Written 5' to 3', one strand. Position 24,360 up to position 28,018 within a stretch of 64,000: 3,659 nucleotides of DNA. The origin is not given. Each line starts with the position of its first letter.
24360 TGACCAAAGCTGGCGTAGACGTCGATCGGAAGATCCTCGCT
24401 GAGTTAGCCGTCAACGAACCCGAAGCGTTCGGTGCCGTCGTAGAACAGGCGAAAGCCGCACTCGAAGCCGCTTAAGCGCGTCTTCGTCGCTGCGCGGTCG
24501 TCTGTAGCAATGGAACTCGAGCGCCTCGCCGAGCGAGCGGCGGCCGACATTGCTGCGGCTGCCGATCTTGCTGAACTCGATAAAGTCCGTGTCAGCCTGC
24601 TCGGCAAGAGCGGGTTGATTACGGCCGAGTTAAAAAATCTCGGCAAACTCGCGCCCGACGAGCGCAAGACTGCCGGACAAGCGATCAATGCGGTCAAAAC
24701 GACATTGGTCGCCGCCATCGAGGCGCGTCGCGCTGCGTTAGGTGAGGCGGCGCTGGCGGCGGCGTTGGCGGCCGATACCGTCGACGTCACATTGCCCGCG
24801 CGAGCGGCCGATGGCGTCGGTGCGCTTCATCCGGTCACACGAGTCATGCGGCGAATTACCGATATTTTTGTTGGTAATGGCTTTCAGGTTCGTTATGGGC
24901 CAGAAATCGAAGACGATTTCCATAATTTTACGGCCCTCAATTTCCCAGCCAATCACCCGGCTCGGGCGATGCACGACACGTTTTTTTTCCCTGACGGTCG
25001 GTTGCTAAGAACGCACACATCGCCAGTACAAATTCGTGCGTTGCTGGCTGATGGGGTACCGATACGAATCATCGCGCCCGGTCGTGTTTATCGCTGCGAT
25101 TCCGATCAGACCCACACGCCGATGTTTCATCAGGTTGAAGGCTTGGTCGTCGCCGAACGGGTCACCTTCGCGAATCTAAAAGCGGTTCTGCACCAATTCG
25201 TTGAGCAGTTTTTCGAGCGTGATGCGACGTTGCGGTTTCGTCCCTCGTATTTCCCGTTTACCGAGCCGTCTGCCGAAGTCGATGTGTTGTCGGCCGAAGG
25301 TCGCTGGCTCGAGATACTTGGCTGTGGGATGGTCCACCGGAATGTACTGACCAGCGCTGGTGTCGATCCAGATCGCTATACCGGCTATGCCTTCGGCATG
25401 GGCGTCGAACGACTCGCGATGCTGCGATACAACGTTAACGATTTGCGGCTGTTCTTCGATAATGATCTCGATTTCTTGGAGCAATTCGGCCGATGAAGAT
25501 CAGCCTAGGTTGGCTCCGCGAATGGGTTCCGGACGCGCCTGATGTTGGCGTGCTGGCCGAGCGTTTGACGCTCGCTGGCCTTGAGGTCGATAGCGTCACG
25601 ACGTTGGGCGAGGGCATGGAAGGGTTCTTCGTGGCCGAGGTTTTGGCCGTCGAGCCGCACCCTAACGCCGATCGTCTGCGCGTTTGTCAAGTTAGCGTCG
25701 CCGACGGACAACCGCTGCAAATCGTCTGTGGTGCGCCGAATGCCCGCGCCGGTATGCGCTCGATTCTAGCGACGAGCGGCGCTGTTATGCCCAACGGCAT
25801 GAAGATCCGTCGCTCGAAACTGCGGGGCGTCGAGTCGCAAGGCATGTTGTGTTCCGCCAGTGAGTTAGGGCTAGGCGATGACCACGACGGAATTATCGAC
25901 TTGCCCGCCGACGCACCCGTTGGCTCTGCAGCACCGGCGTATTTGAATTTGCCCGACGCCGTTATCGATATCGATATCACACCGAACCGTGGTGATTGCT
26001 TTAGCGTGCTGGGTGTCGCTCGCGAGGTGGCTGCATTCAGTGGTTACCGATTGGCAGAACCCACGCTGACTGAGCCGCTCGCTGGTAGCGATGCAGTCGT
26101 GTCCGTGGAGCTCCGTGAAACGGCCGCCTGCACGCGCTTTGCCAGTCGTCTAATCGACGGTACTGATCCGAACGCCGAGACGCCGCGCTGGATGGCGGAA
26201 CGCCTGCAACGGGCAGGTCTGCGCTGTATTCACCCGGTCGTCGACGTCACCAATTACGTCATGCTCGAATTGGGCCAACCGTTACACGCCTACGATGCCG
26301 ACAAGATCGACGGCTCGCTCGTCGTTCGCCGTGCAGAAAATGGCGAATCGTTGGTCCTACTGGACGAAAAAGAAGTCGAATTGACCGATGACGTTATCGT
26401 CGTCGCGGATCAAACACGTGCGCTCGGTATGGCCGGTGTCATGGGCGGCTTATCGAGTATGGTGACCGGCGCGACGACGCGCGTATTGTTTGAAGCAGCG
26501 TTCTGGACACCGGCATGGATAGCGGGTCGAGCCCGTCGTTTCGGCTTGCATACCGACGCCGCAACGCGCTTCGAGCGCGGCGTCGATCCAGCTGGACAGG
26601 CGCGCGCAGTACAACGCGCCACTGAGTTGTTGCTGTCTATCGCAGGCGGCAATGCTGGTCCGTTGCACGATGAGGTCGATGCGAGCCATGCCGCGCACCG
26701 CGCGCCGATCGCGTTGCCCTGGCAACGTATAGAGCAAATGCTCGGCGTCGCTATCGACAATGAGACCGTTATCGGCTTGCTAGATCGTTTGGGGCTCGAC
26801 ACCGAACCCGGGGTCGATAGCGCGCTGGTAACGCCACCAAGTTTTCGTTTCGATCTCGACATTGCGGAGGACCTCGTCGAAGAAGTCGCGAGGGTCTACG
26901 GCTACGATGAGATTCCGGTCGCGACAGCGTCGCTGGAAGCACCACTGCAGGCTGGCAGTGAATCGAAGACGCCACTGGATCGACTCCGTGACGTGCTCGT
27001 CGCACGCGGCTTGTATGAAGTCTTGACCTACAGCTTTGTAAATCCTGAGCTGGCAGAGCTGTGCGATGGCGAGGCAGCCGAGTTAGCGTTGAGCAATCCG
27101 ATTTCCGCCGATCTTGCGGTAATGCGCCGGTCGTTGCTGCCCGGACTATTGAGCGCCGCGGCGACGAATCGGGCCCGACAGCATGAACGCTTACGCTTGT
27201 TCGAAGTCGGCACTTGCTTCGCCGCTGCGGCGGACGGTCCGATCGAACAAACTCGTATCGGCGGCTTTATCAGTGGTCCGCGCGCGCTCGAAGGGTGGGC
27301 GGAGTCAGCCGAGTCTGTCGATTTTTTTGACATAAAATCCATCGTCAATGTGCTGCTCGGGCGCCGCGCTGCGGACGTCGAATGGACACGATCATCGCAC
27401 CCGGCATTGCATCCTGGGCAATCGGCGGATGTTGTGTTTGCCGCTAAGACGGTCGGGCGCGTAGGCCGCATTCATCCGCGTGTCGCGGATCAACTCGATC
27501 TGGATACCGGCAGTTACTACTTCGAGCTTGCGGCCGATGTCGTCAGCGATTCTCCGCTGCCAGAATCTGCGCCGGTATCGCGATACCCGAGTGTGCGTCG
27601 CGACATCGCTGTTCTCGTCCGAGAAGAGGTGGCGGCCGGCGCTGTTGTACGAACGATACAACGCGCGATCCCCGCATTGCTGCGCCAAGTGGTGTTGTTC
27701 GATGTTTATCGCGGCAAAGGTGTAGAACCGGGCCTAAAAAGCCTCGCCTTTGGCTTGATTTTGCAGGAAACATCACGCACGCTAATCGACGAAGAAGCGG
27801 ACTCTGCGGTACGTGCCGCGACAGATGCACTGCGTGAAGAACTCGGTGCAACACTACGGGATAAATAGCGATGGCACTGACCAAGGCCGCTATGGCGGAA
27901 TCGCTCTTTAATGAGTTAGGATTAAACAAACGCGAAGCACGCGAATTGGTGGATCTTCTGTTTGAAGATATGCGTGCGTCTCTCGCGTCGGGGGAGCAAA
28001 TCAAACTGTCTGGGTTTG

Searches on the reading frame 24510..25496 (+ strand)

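Call 90: search_protein_families(library=pfam, proteins=[window:24510-25496:+], max_evalue=0.00001)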
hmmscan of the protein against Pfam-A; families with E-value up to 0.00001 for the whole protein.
window:24510-25496:+ (328 aa): 2 families
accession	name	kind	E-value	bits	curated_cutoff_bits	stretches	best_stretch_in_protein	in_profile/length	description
PF01409.25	tRNA-synt_2d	-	6.7e-98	327.5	19.8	1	91-326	2-246/246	tRNA synthetases class II core domain (F)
PF02912.23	Phe_tRNA-synt_N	-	1.2e-21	76.8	22.3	1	19-86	2-69/69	Aminoacyl tRNA synthetase class II, N-terminal domain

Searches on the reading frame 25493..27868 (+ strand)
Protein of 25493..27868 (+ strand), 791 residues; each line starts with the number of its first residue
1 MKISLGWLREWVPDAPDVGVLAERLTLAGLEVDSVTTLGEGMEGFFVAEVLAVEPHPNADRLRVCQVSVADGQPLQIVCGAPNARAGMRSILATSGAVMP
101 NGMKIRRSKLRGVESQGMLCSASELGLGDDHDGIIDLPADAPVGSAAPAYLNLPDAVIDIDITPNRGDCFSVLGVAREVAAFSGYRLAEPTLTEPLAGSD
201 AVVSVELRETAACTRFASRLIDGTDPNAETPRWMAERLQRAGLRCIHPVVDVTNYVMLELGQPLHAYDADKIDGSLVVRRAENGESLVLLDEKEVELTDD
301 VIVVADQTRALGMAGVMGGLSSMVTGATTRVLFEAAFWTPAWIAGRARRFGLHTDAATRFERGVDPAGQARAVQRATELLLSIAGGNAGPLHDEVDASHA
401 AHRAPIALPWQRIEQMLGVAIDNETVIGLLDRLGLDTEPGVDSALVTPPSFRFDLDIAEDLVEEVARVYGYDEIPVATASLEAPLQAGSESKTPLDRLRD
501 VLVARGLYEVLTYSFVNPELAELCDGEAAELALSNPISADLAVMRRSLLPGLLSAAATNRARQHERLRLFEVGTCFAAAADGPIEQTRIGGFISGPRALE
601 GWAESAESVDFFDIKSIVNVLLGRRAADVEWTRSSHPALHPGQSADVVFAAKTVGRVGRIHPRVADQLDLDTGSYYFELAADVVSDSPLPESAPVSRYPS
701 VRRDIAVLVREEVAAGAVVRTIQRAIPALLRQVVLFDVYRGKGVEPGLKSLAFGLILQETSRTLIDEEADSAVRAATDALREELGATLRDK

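Call 90: search_protein_families(library=pfam, proteins=[window:25493-27868:+], max_evalue=0.00001)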
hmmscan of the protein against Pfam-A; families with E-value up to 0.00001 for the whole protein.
window:25493-27868:+ (791 aa): 5 families
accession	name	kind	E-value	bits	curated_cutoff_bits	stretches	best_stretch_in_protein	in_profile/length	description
PF03483.22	B3_4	-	1.6e-66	223.6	29.3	1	212-385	1-174/174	B3/4 domain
PF17759.6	tRNA_synthFbeta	-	5.4e-59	199.7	22.4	1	476-679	3-212/214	Phenylalanyl tRNA synthetase beta chain CLM domain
PF03147.19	FDX-ACB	-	9.4e-26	90.5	31.1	1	696-789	1-94/94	Ferredoxin-fold anticodon binding domain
PF01588.26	tRNA_bind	-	3.6e-25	88.3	27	1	47-145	3-95/96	Putative tRNA binding domain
PF03484.21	B5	-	2.4e-19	69.7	28.6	1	406-471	1-67/67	tRNA synthetase B5 domain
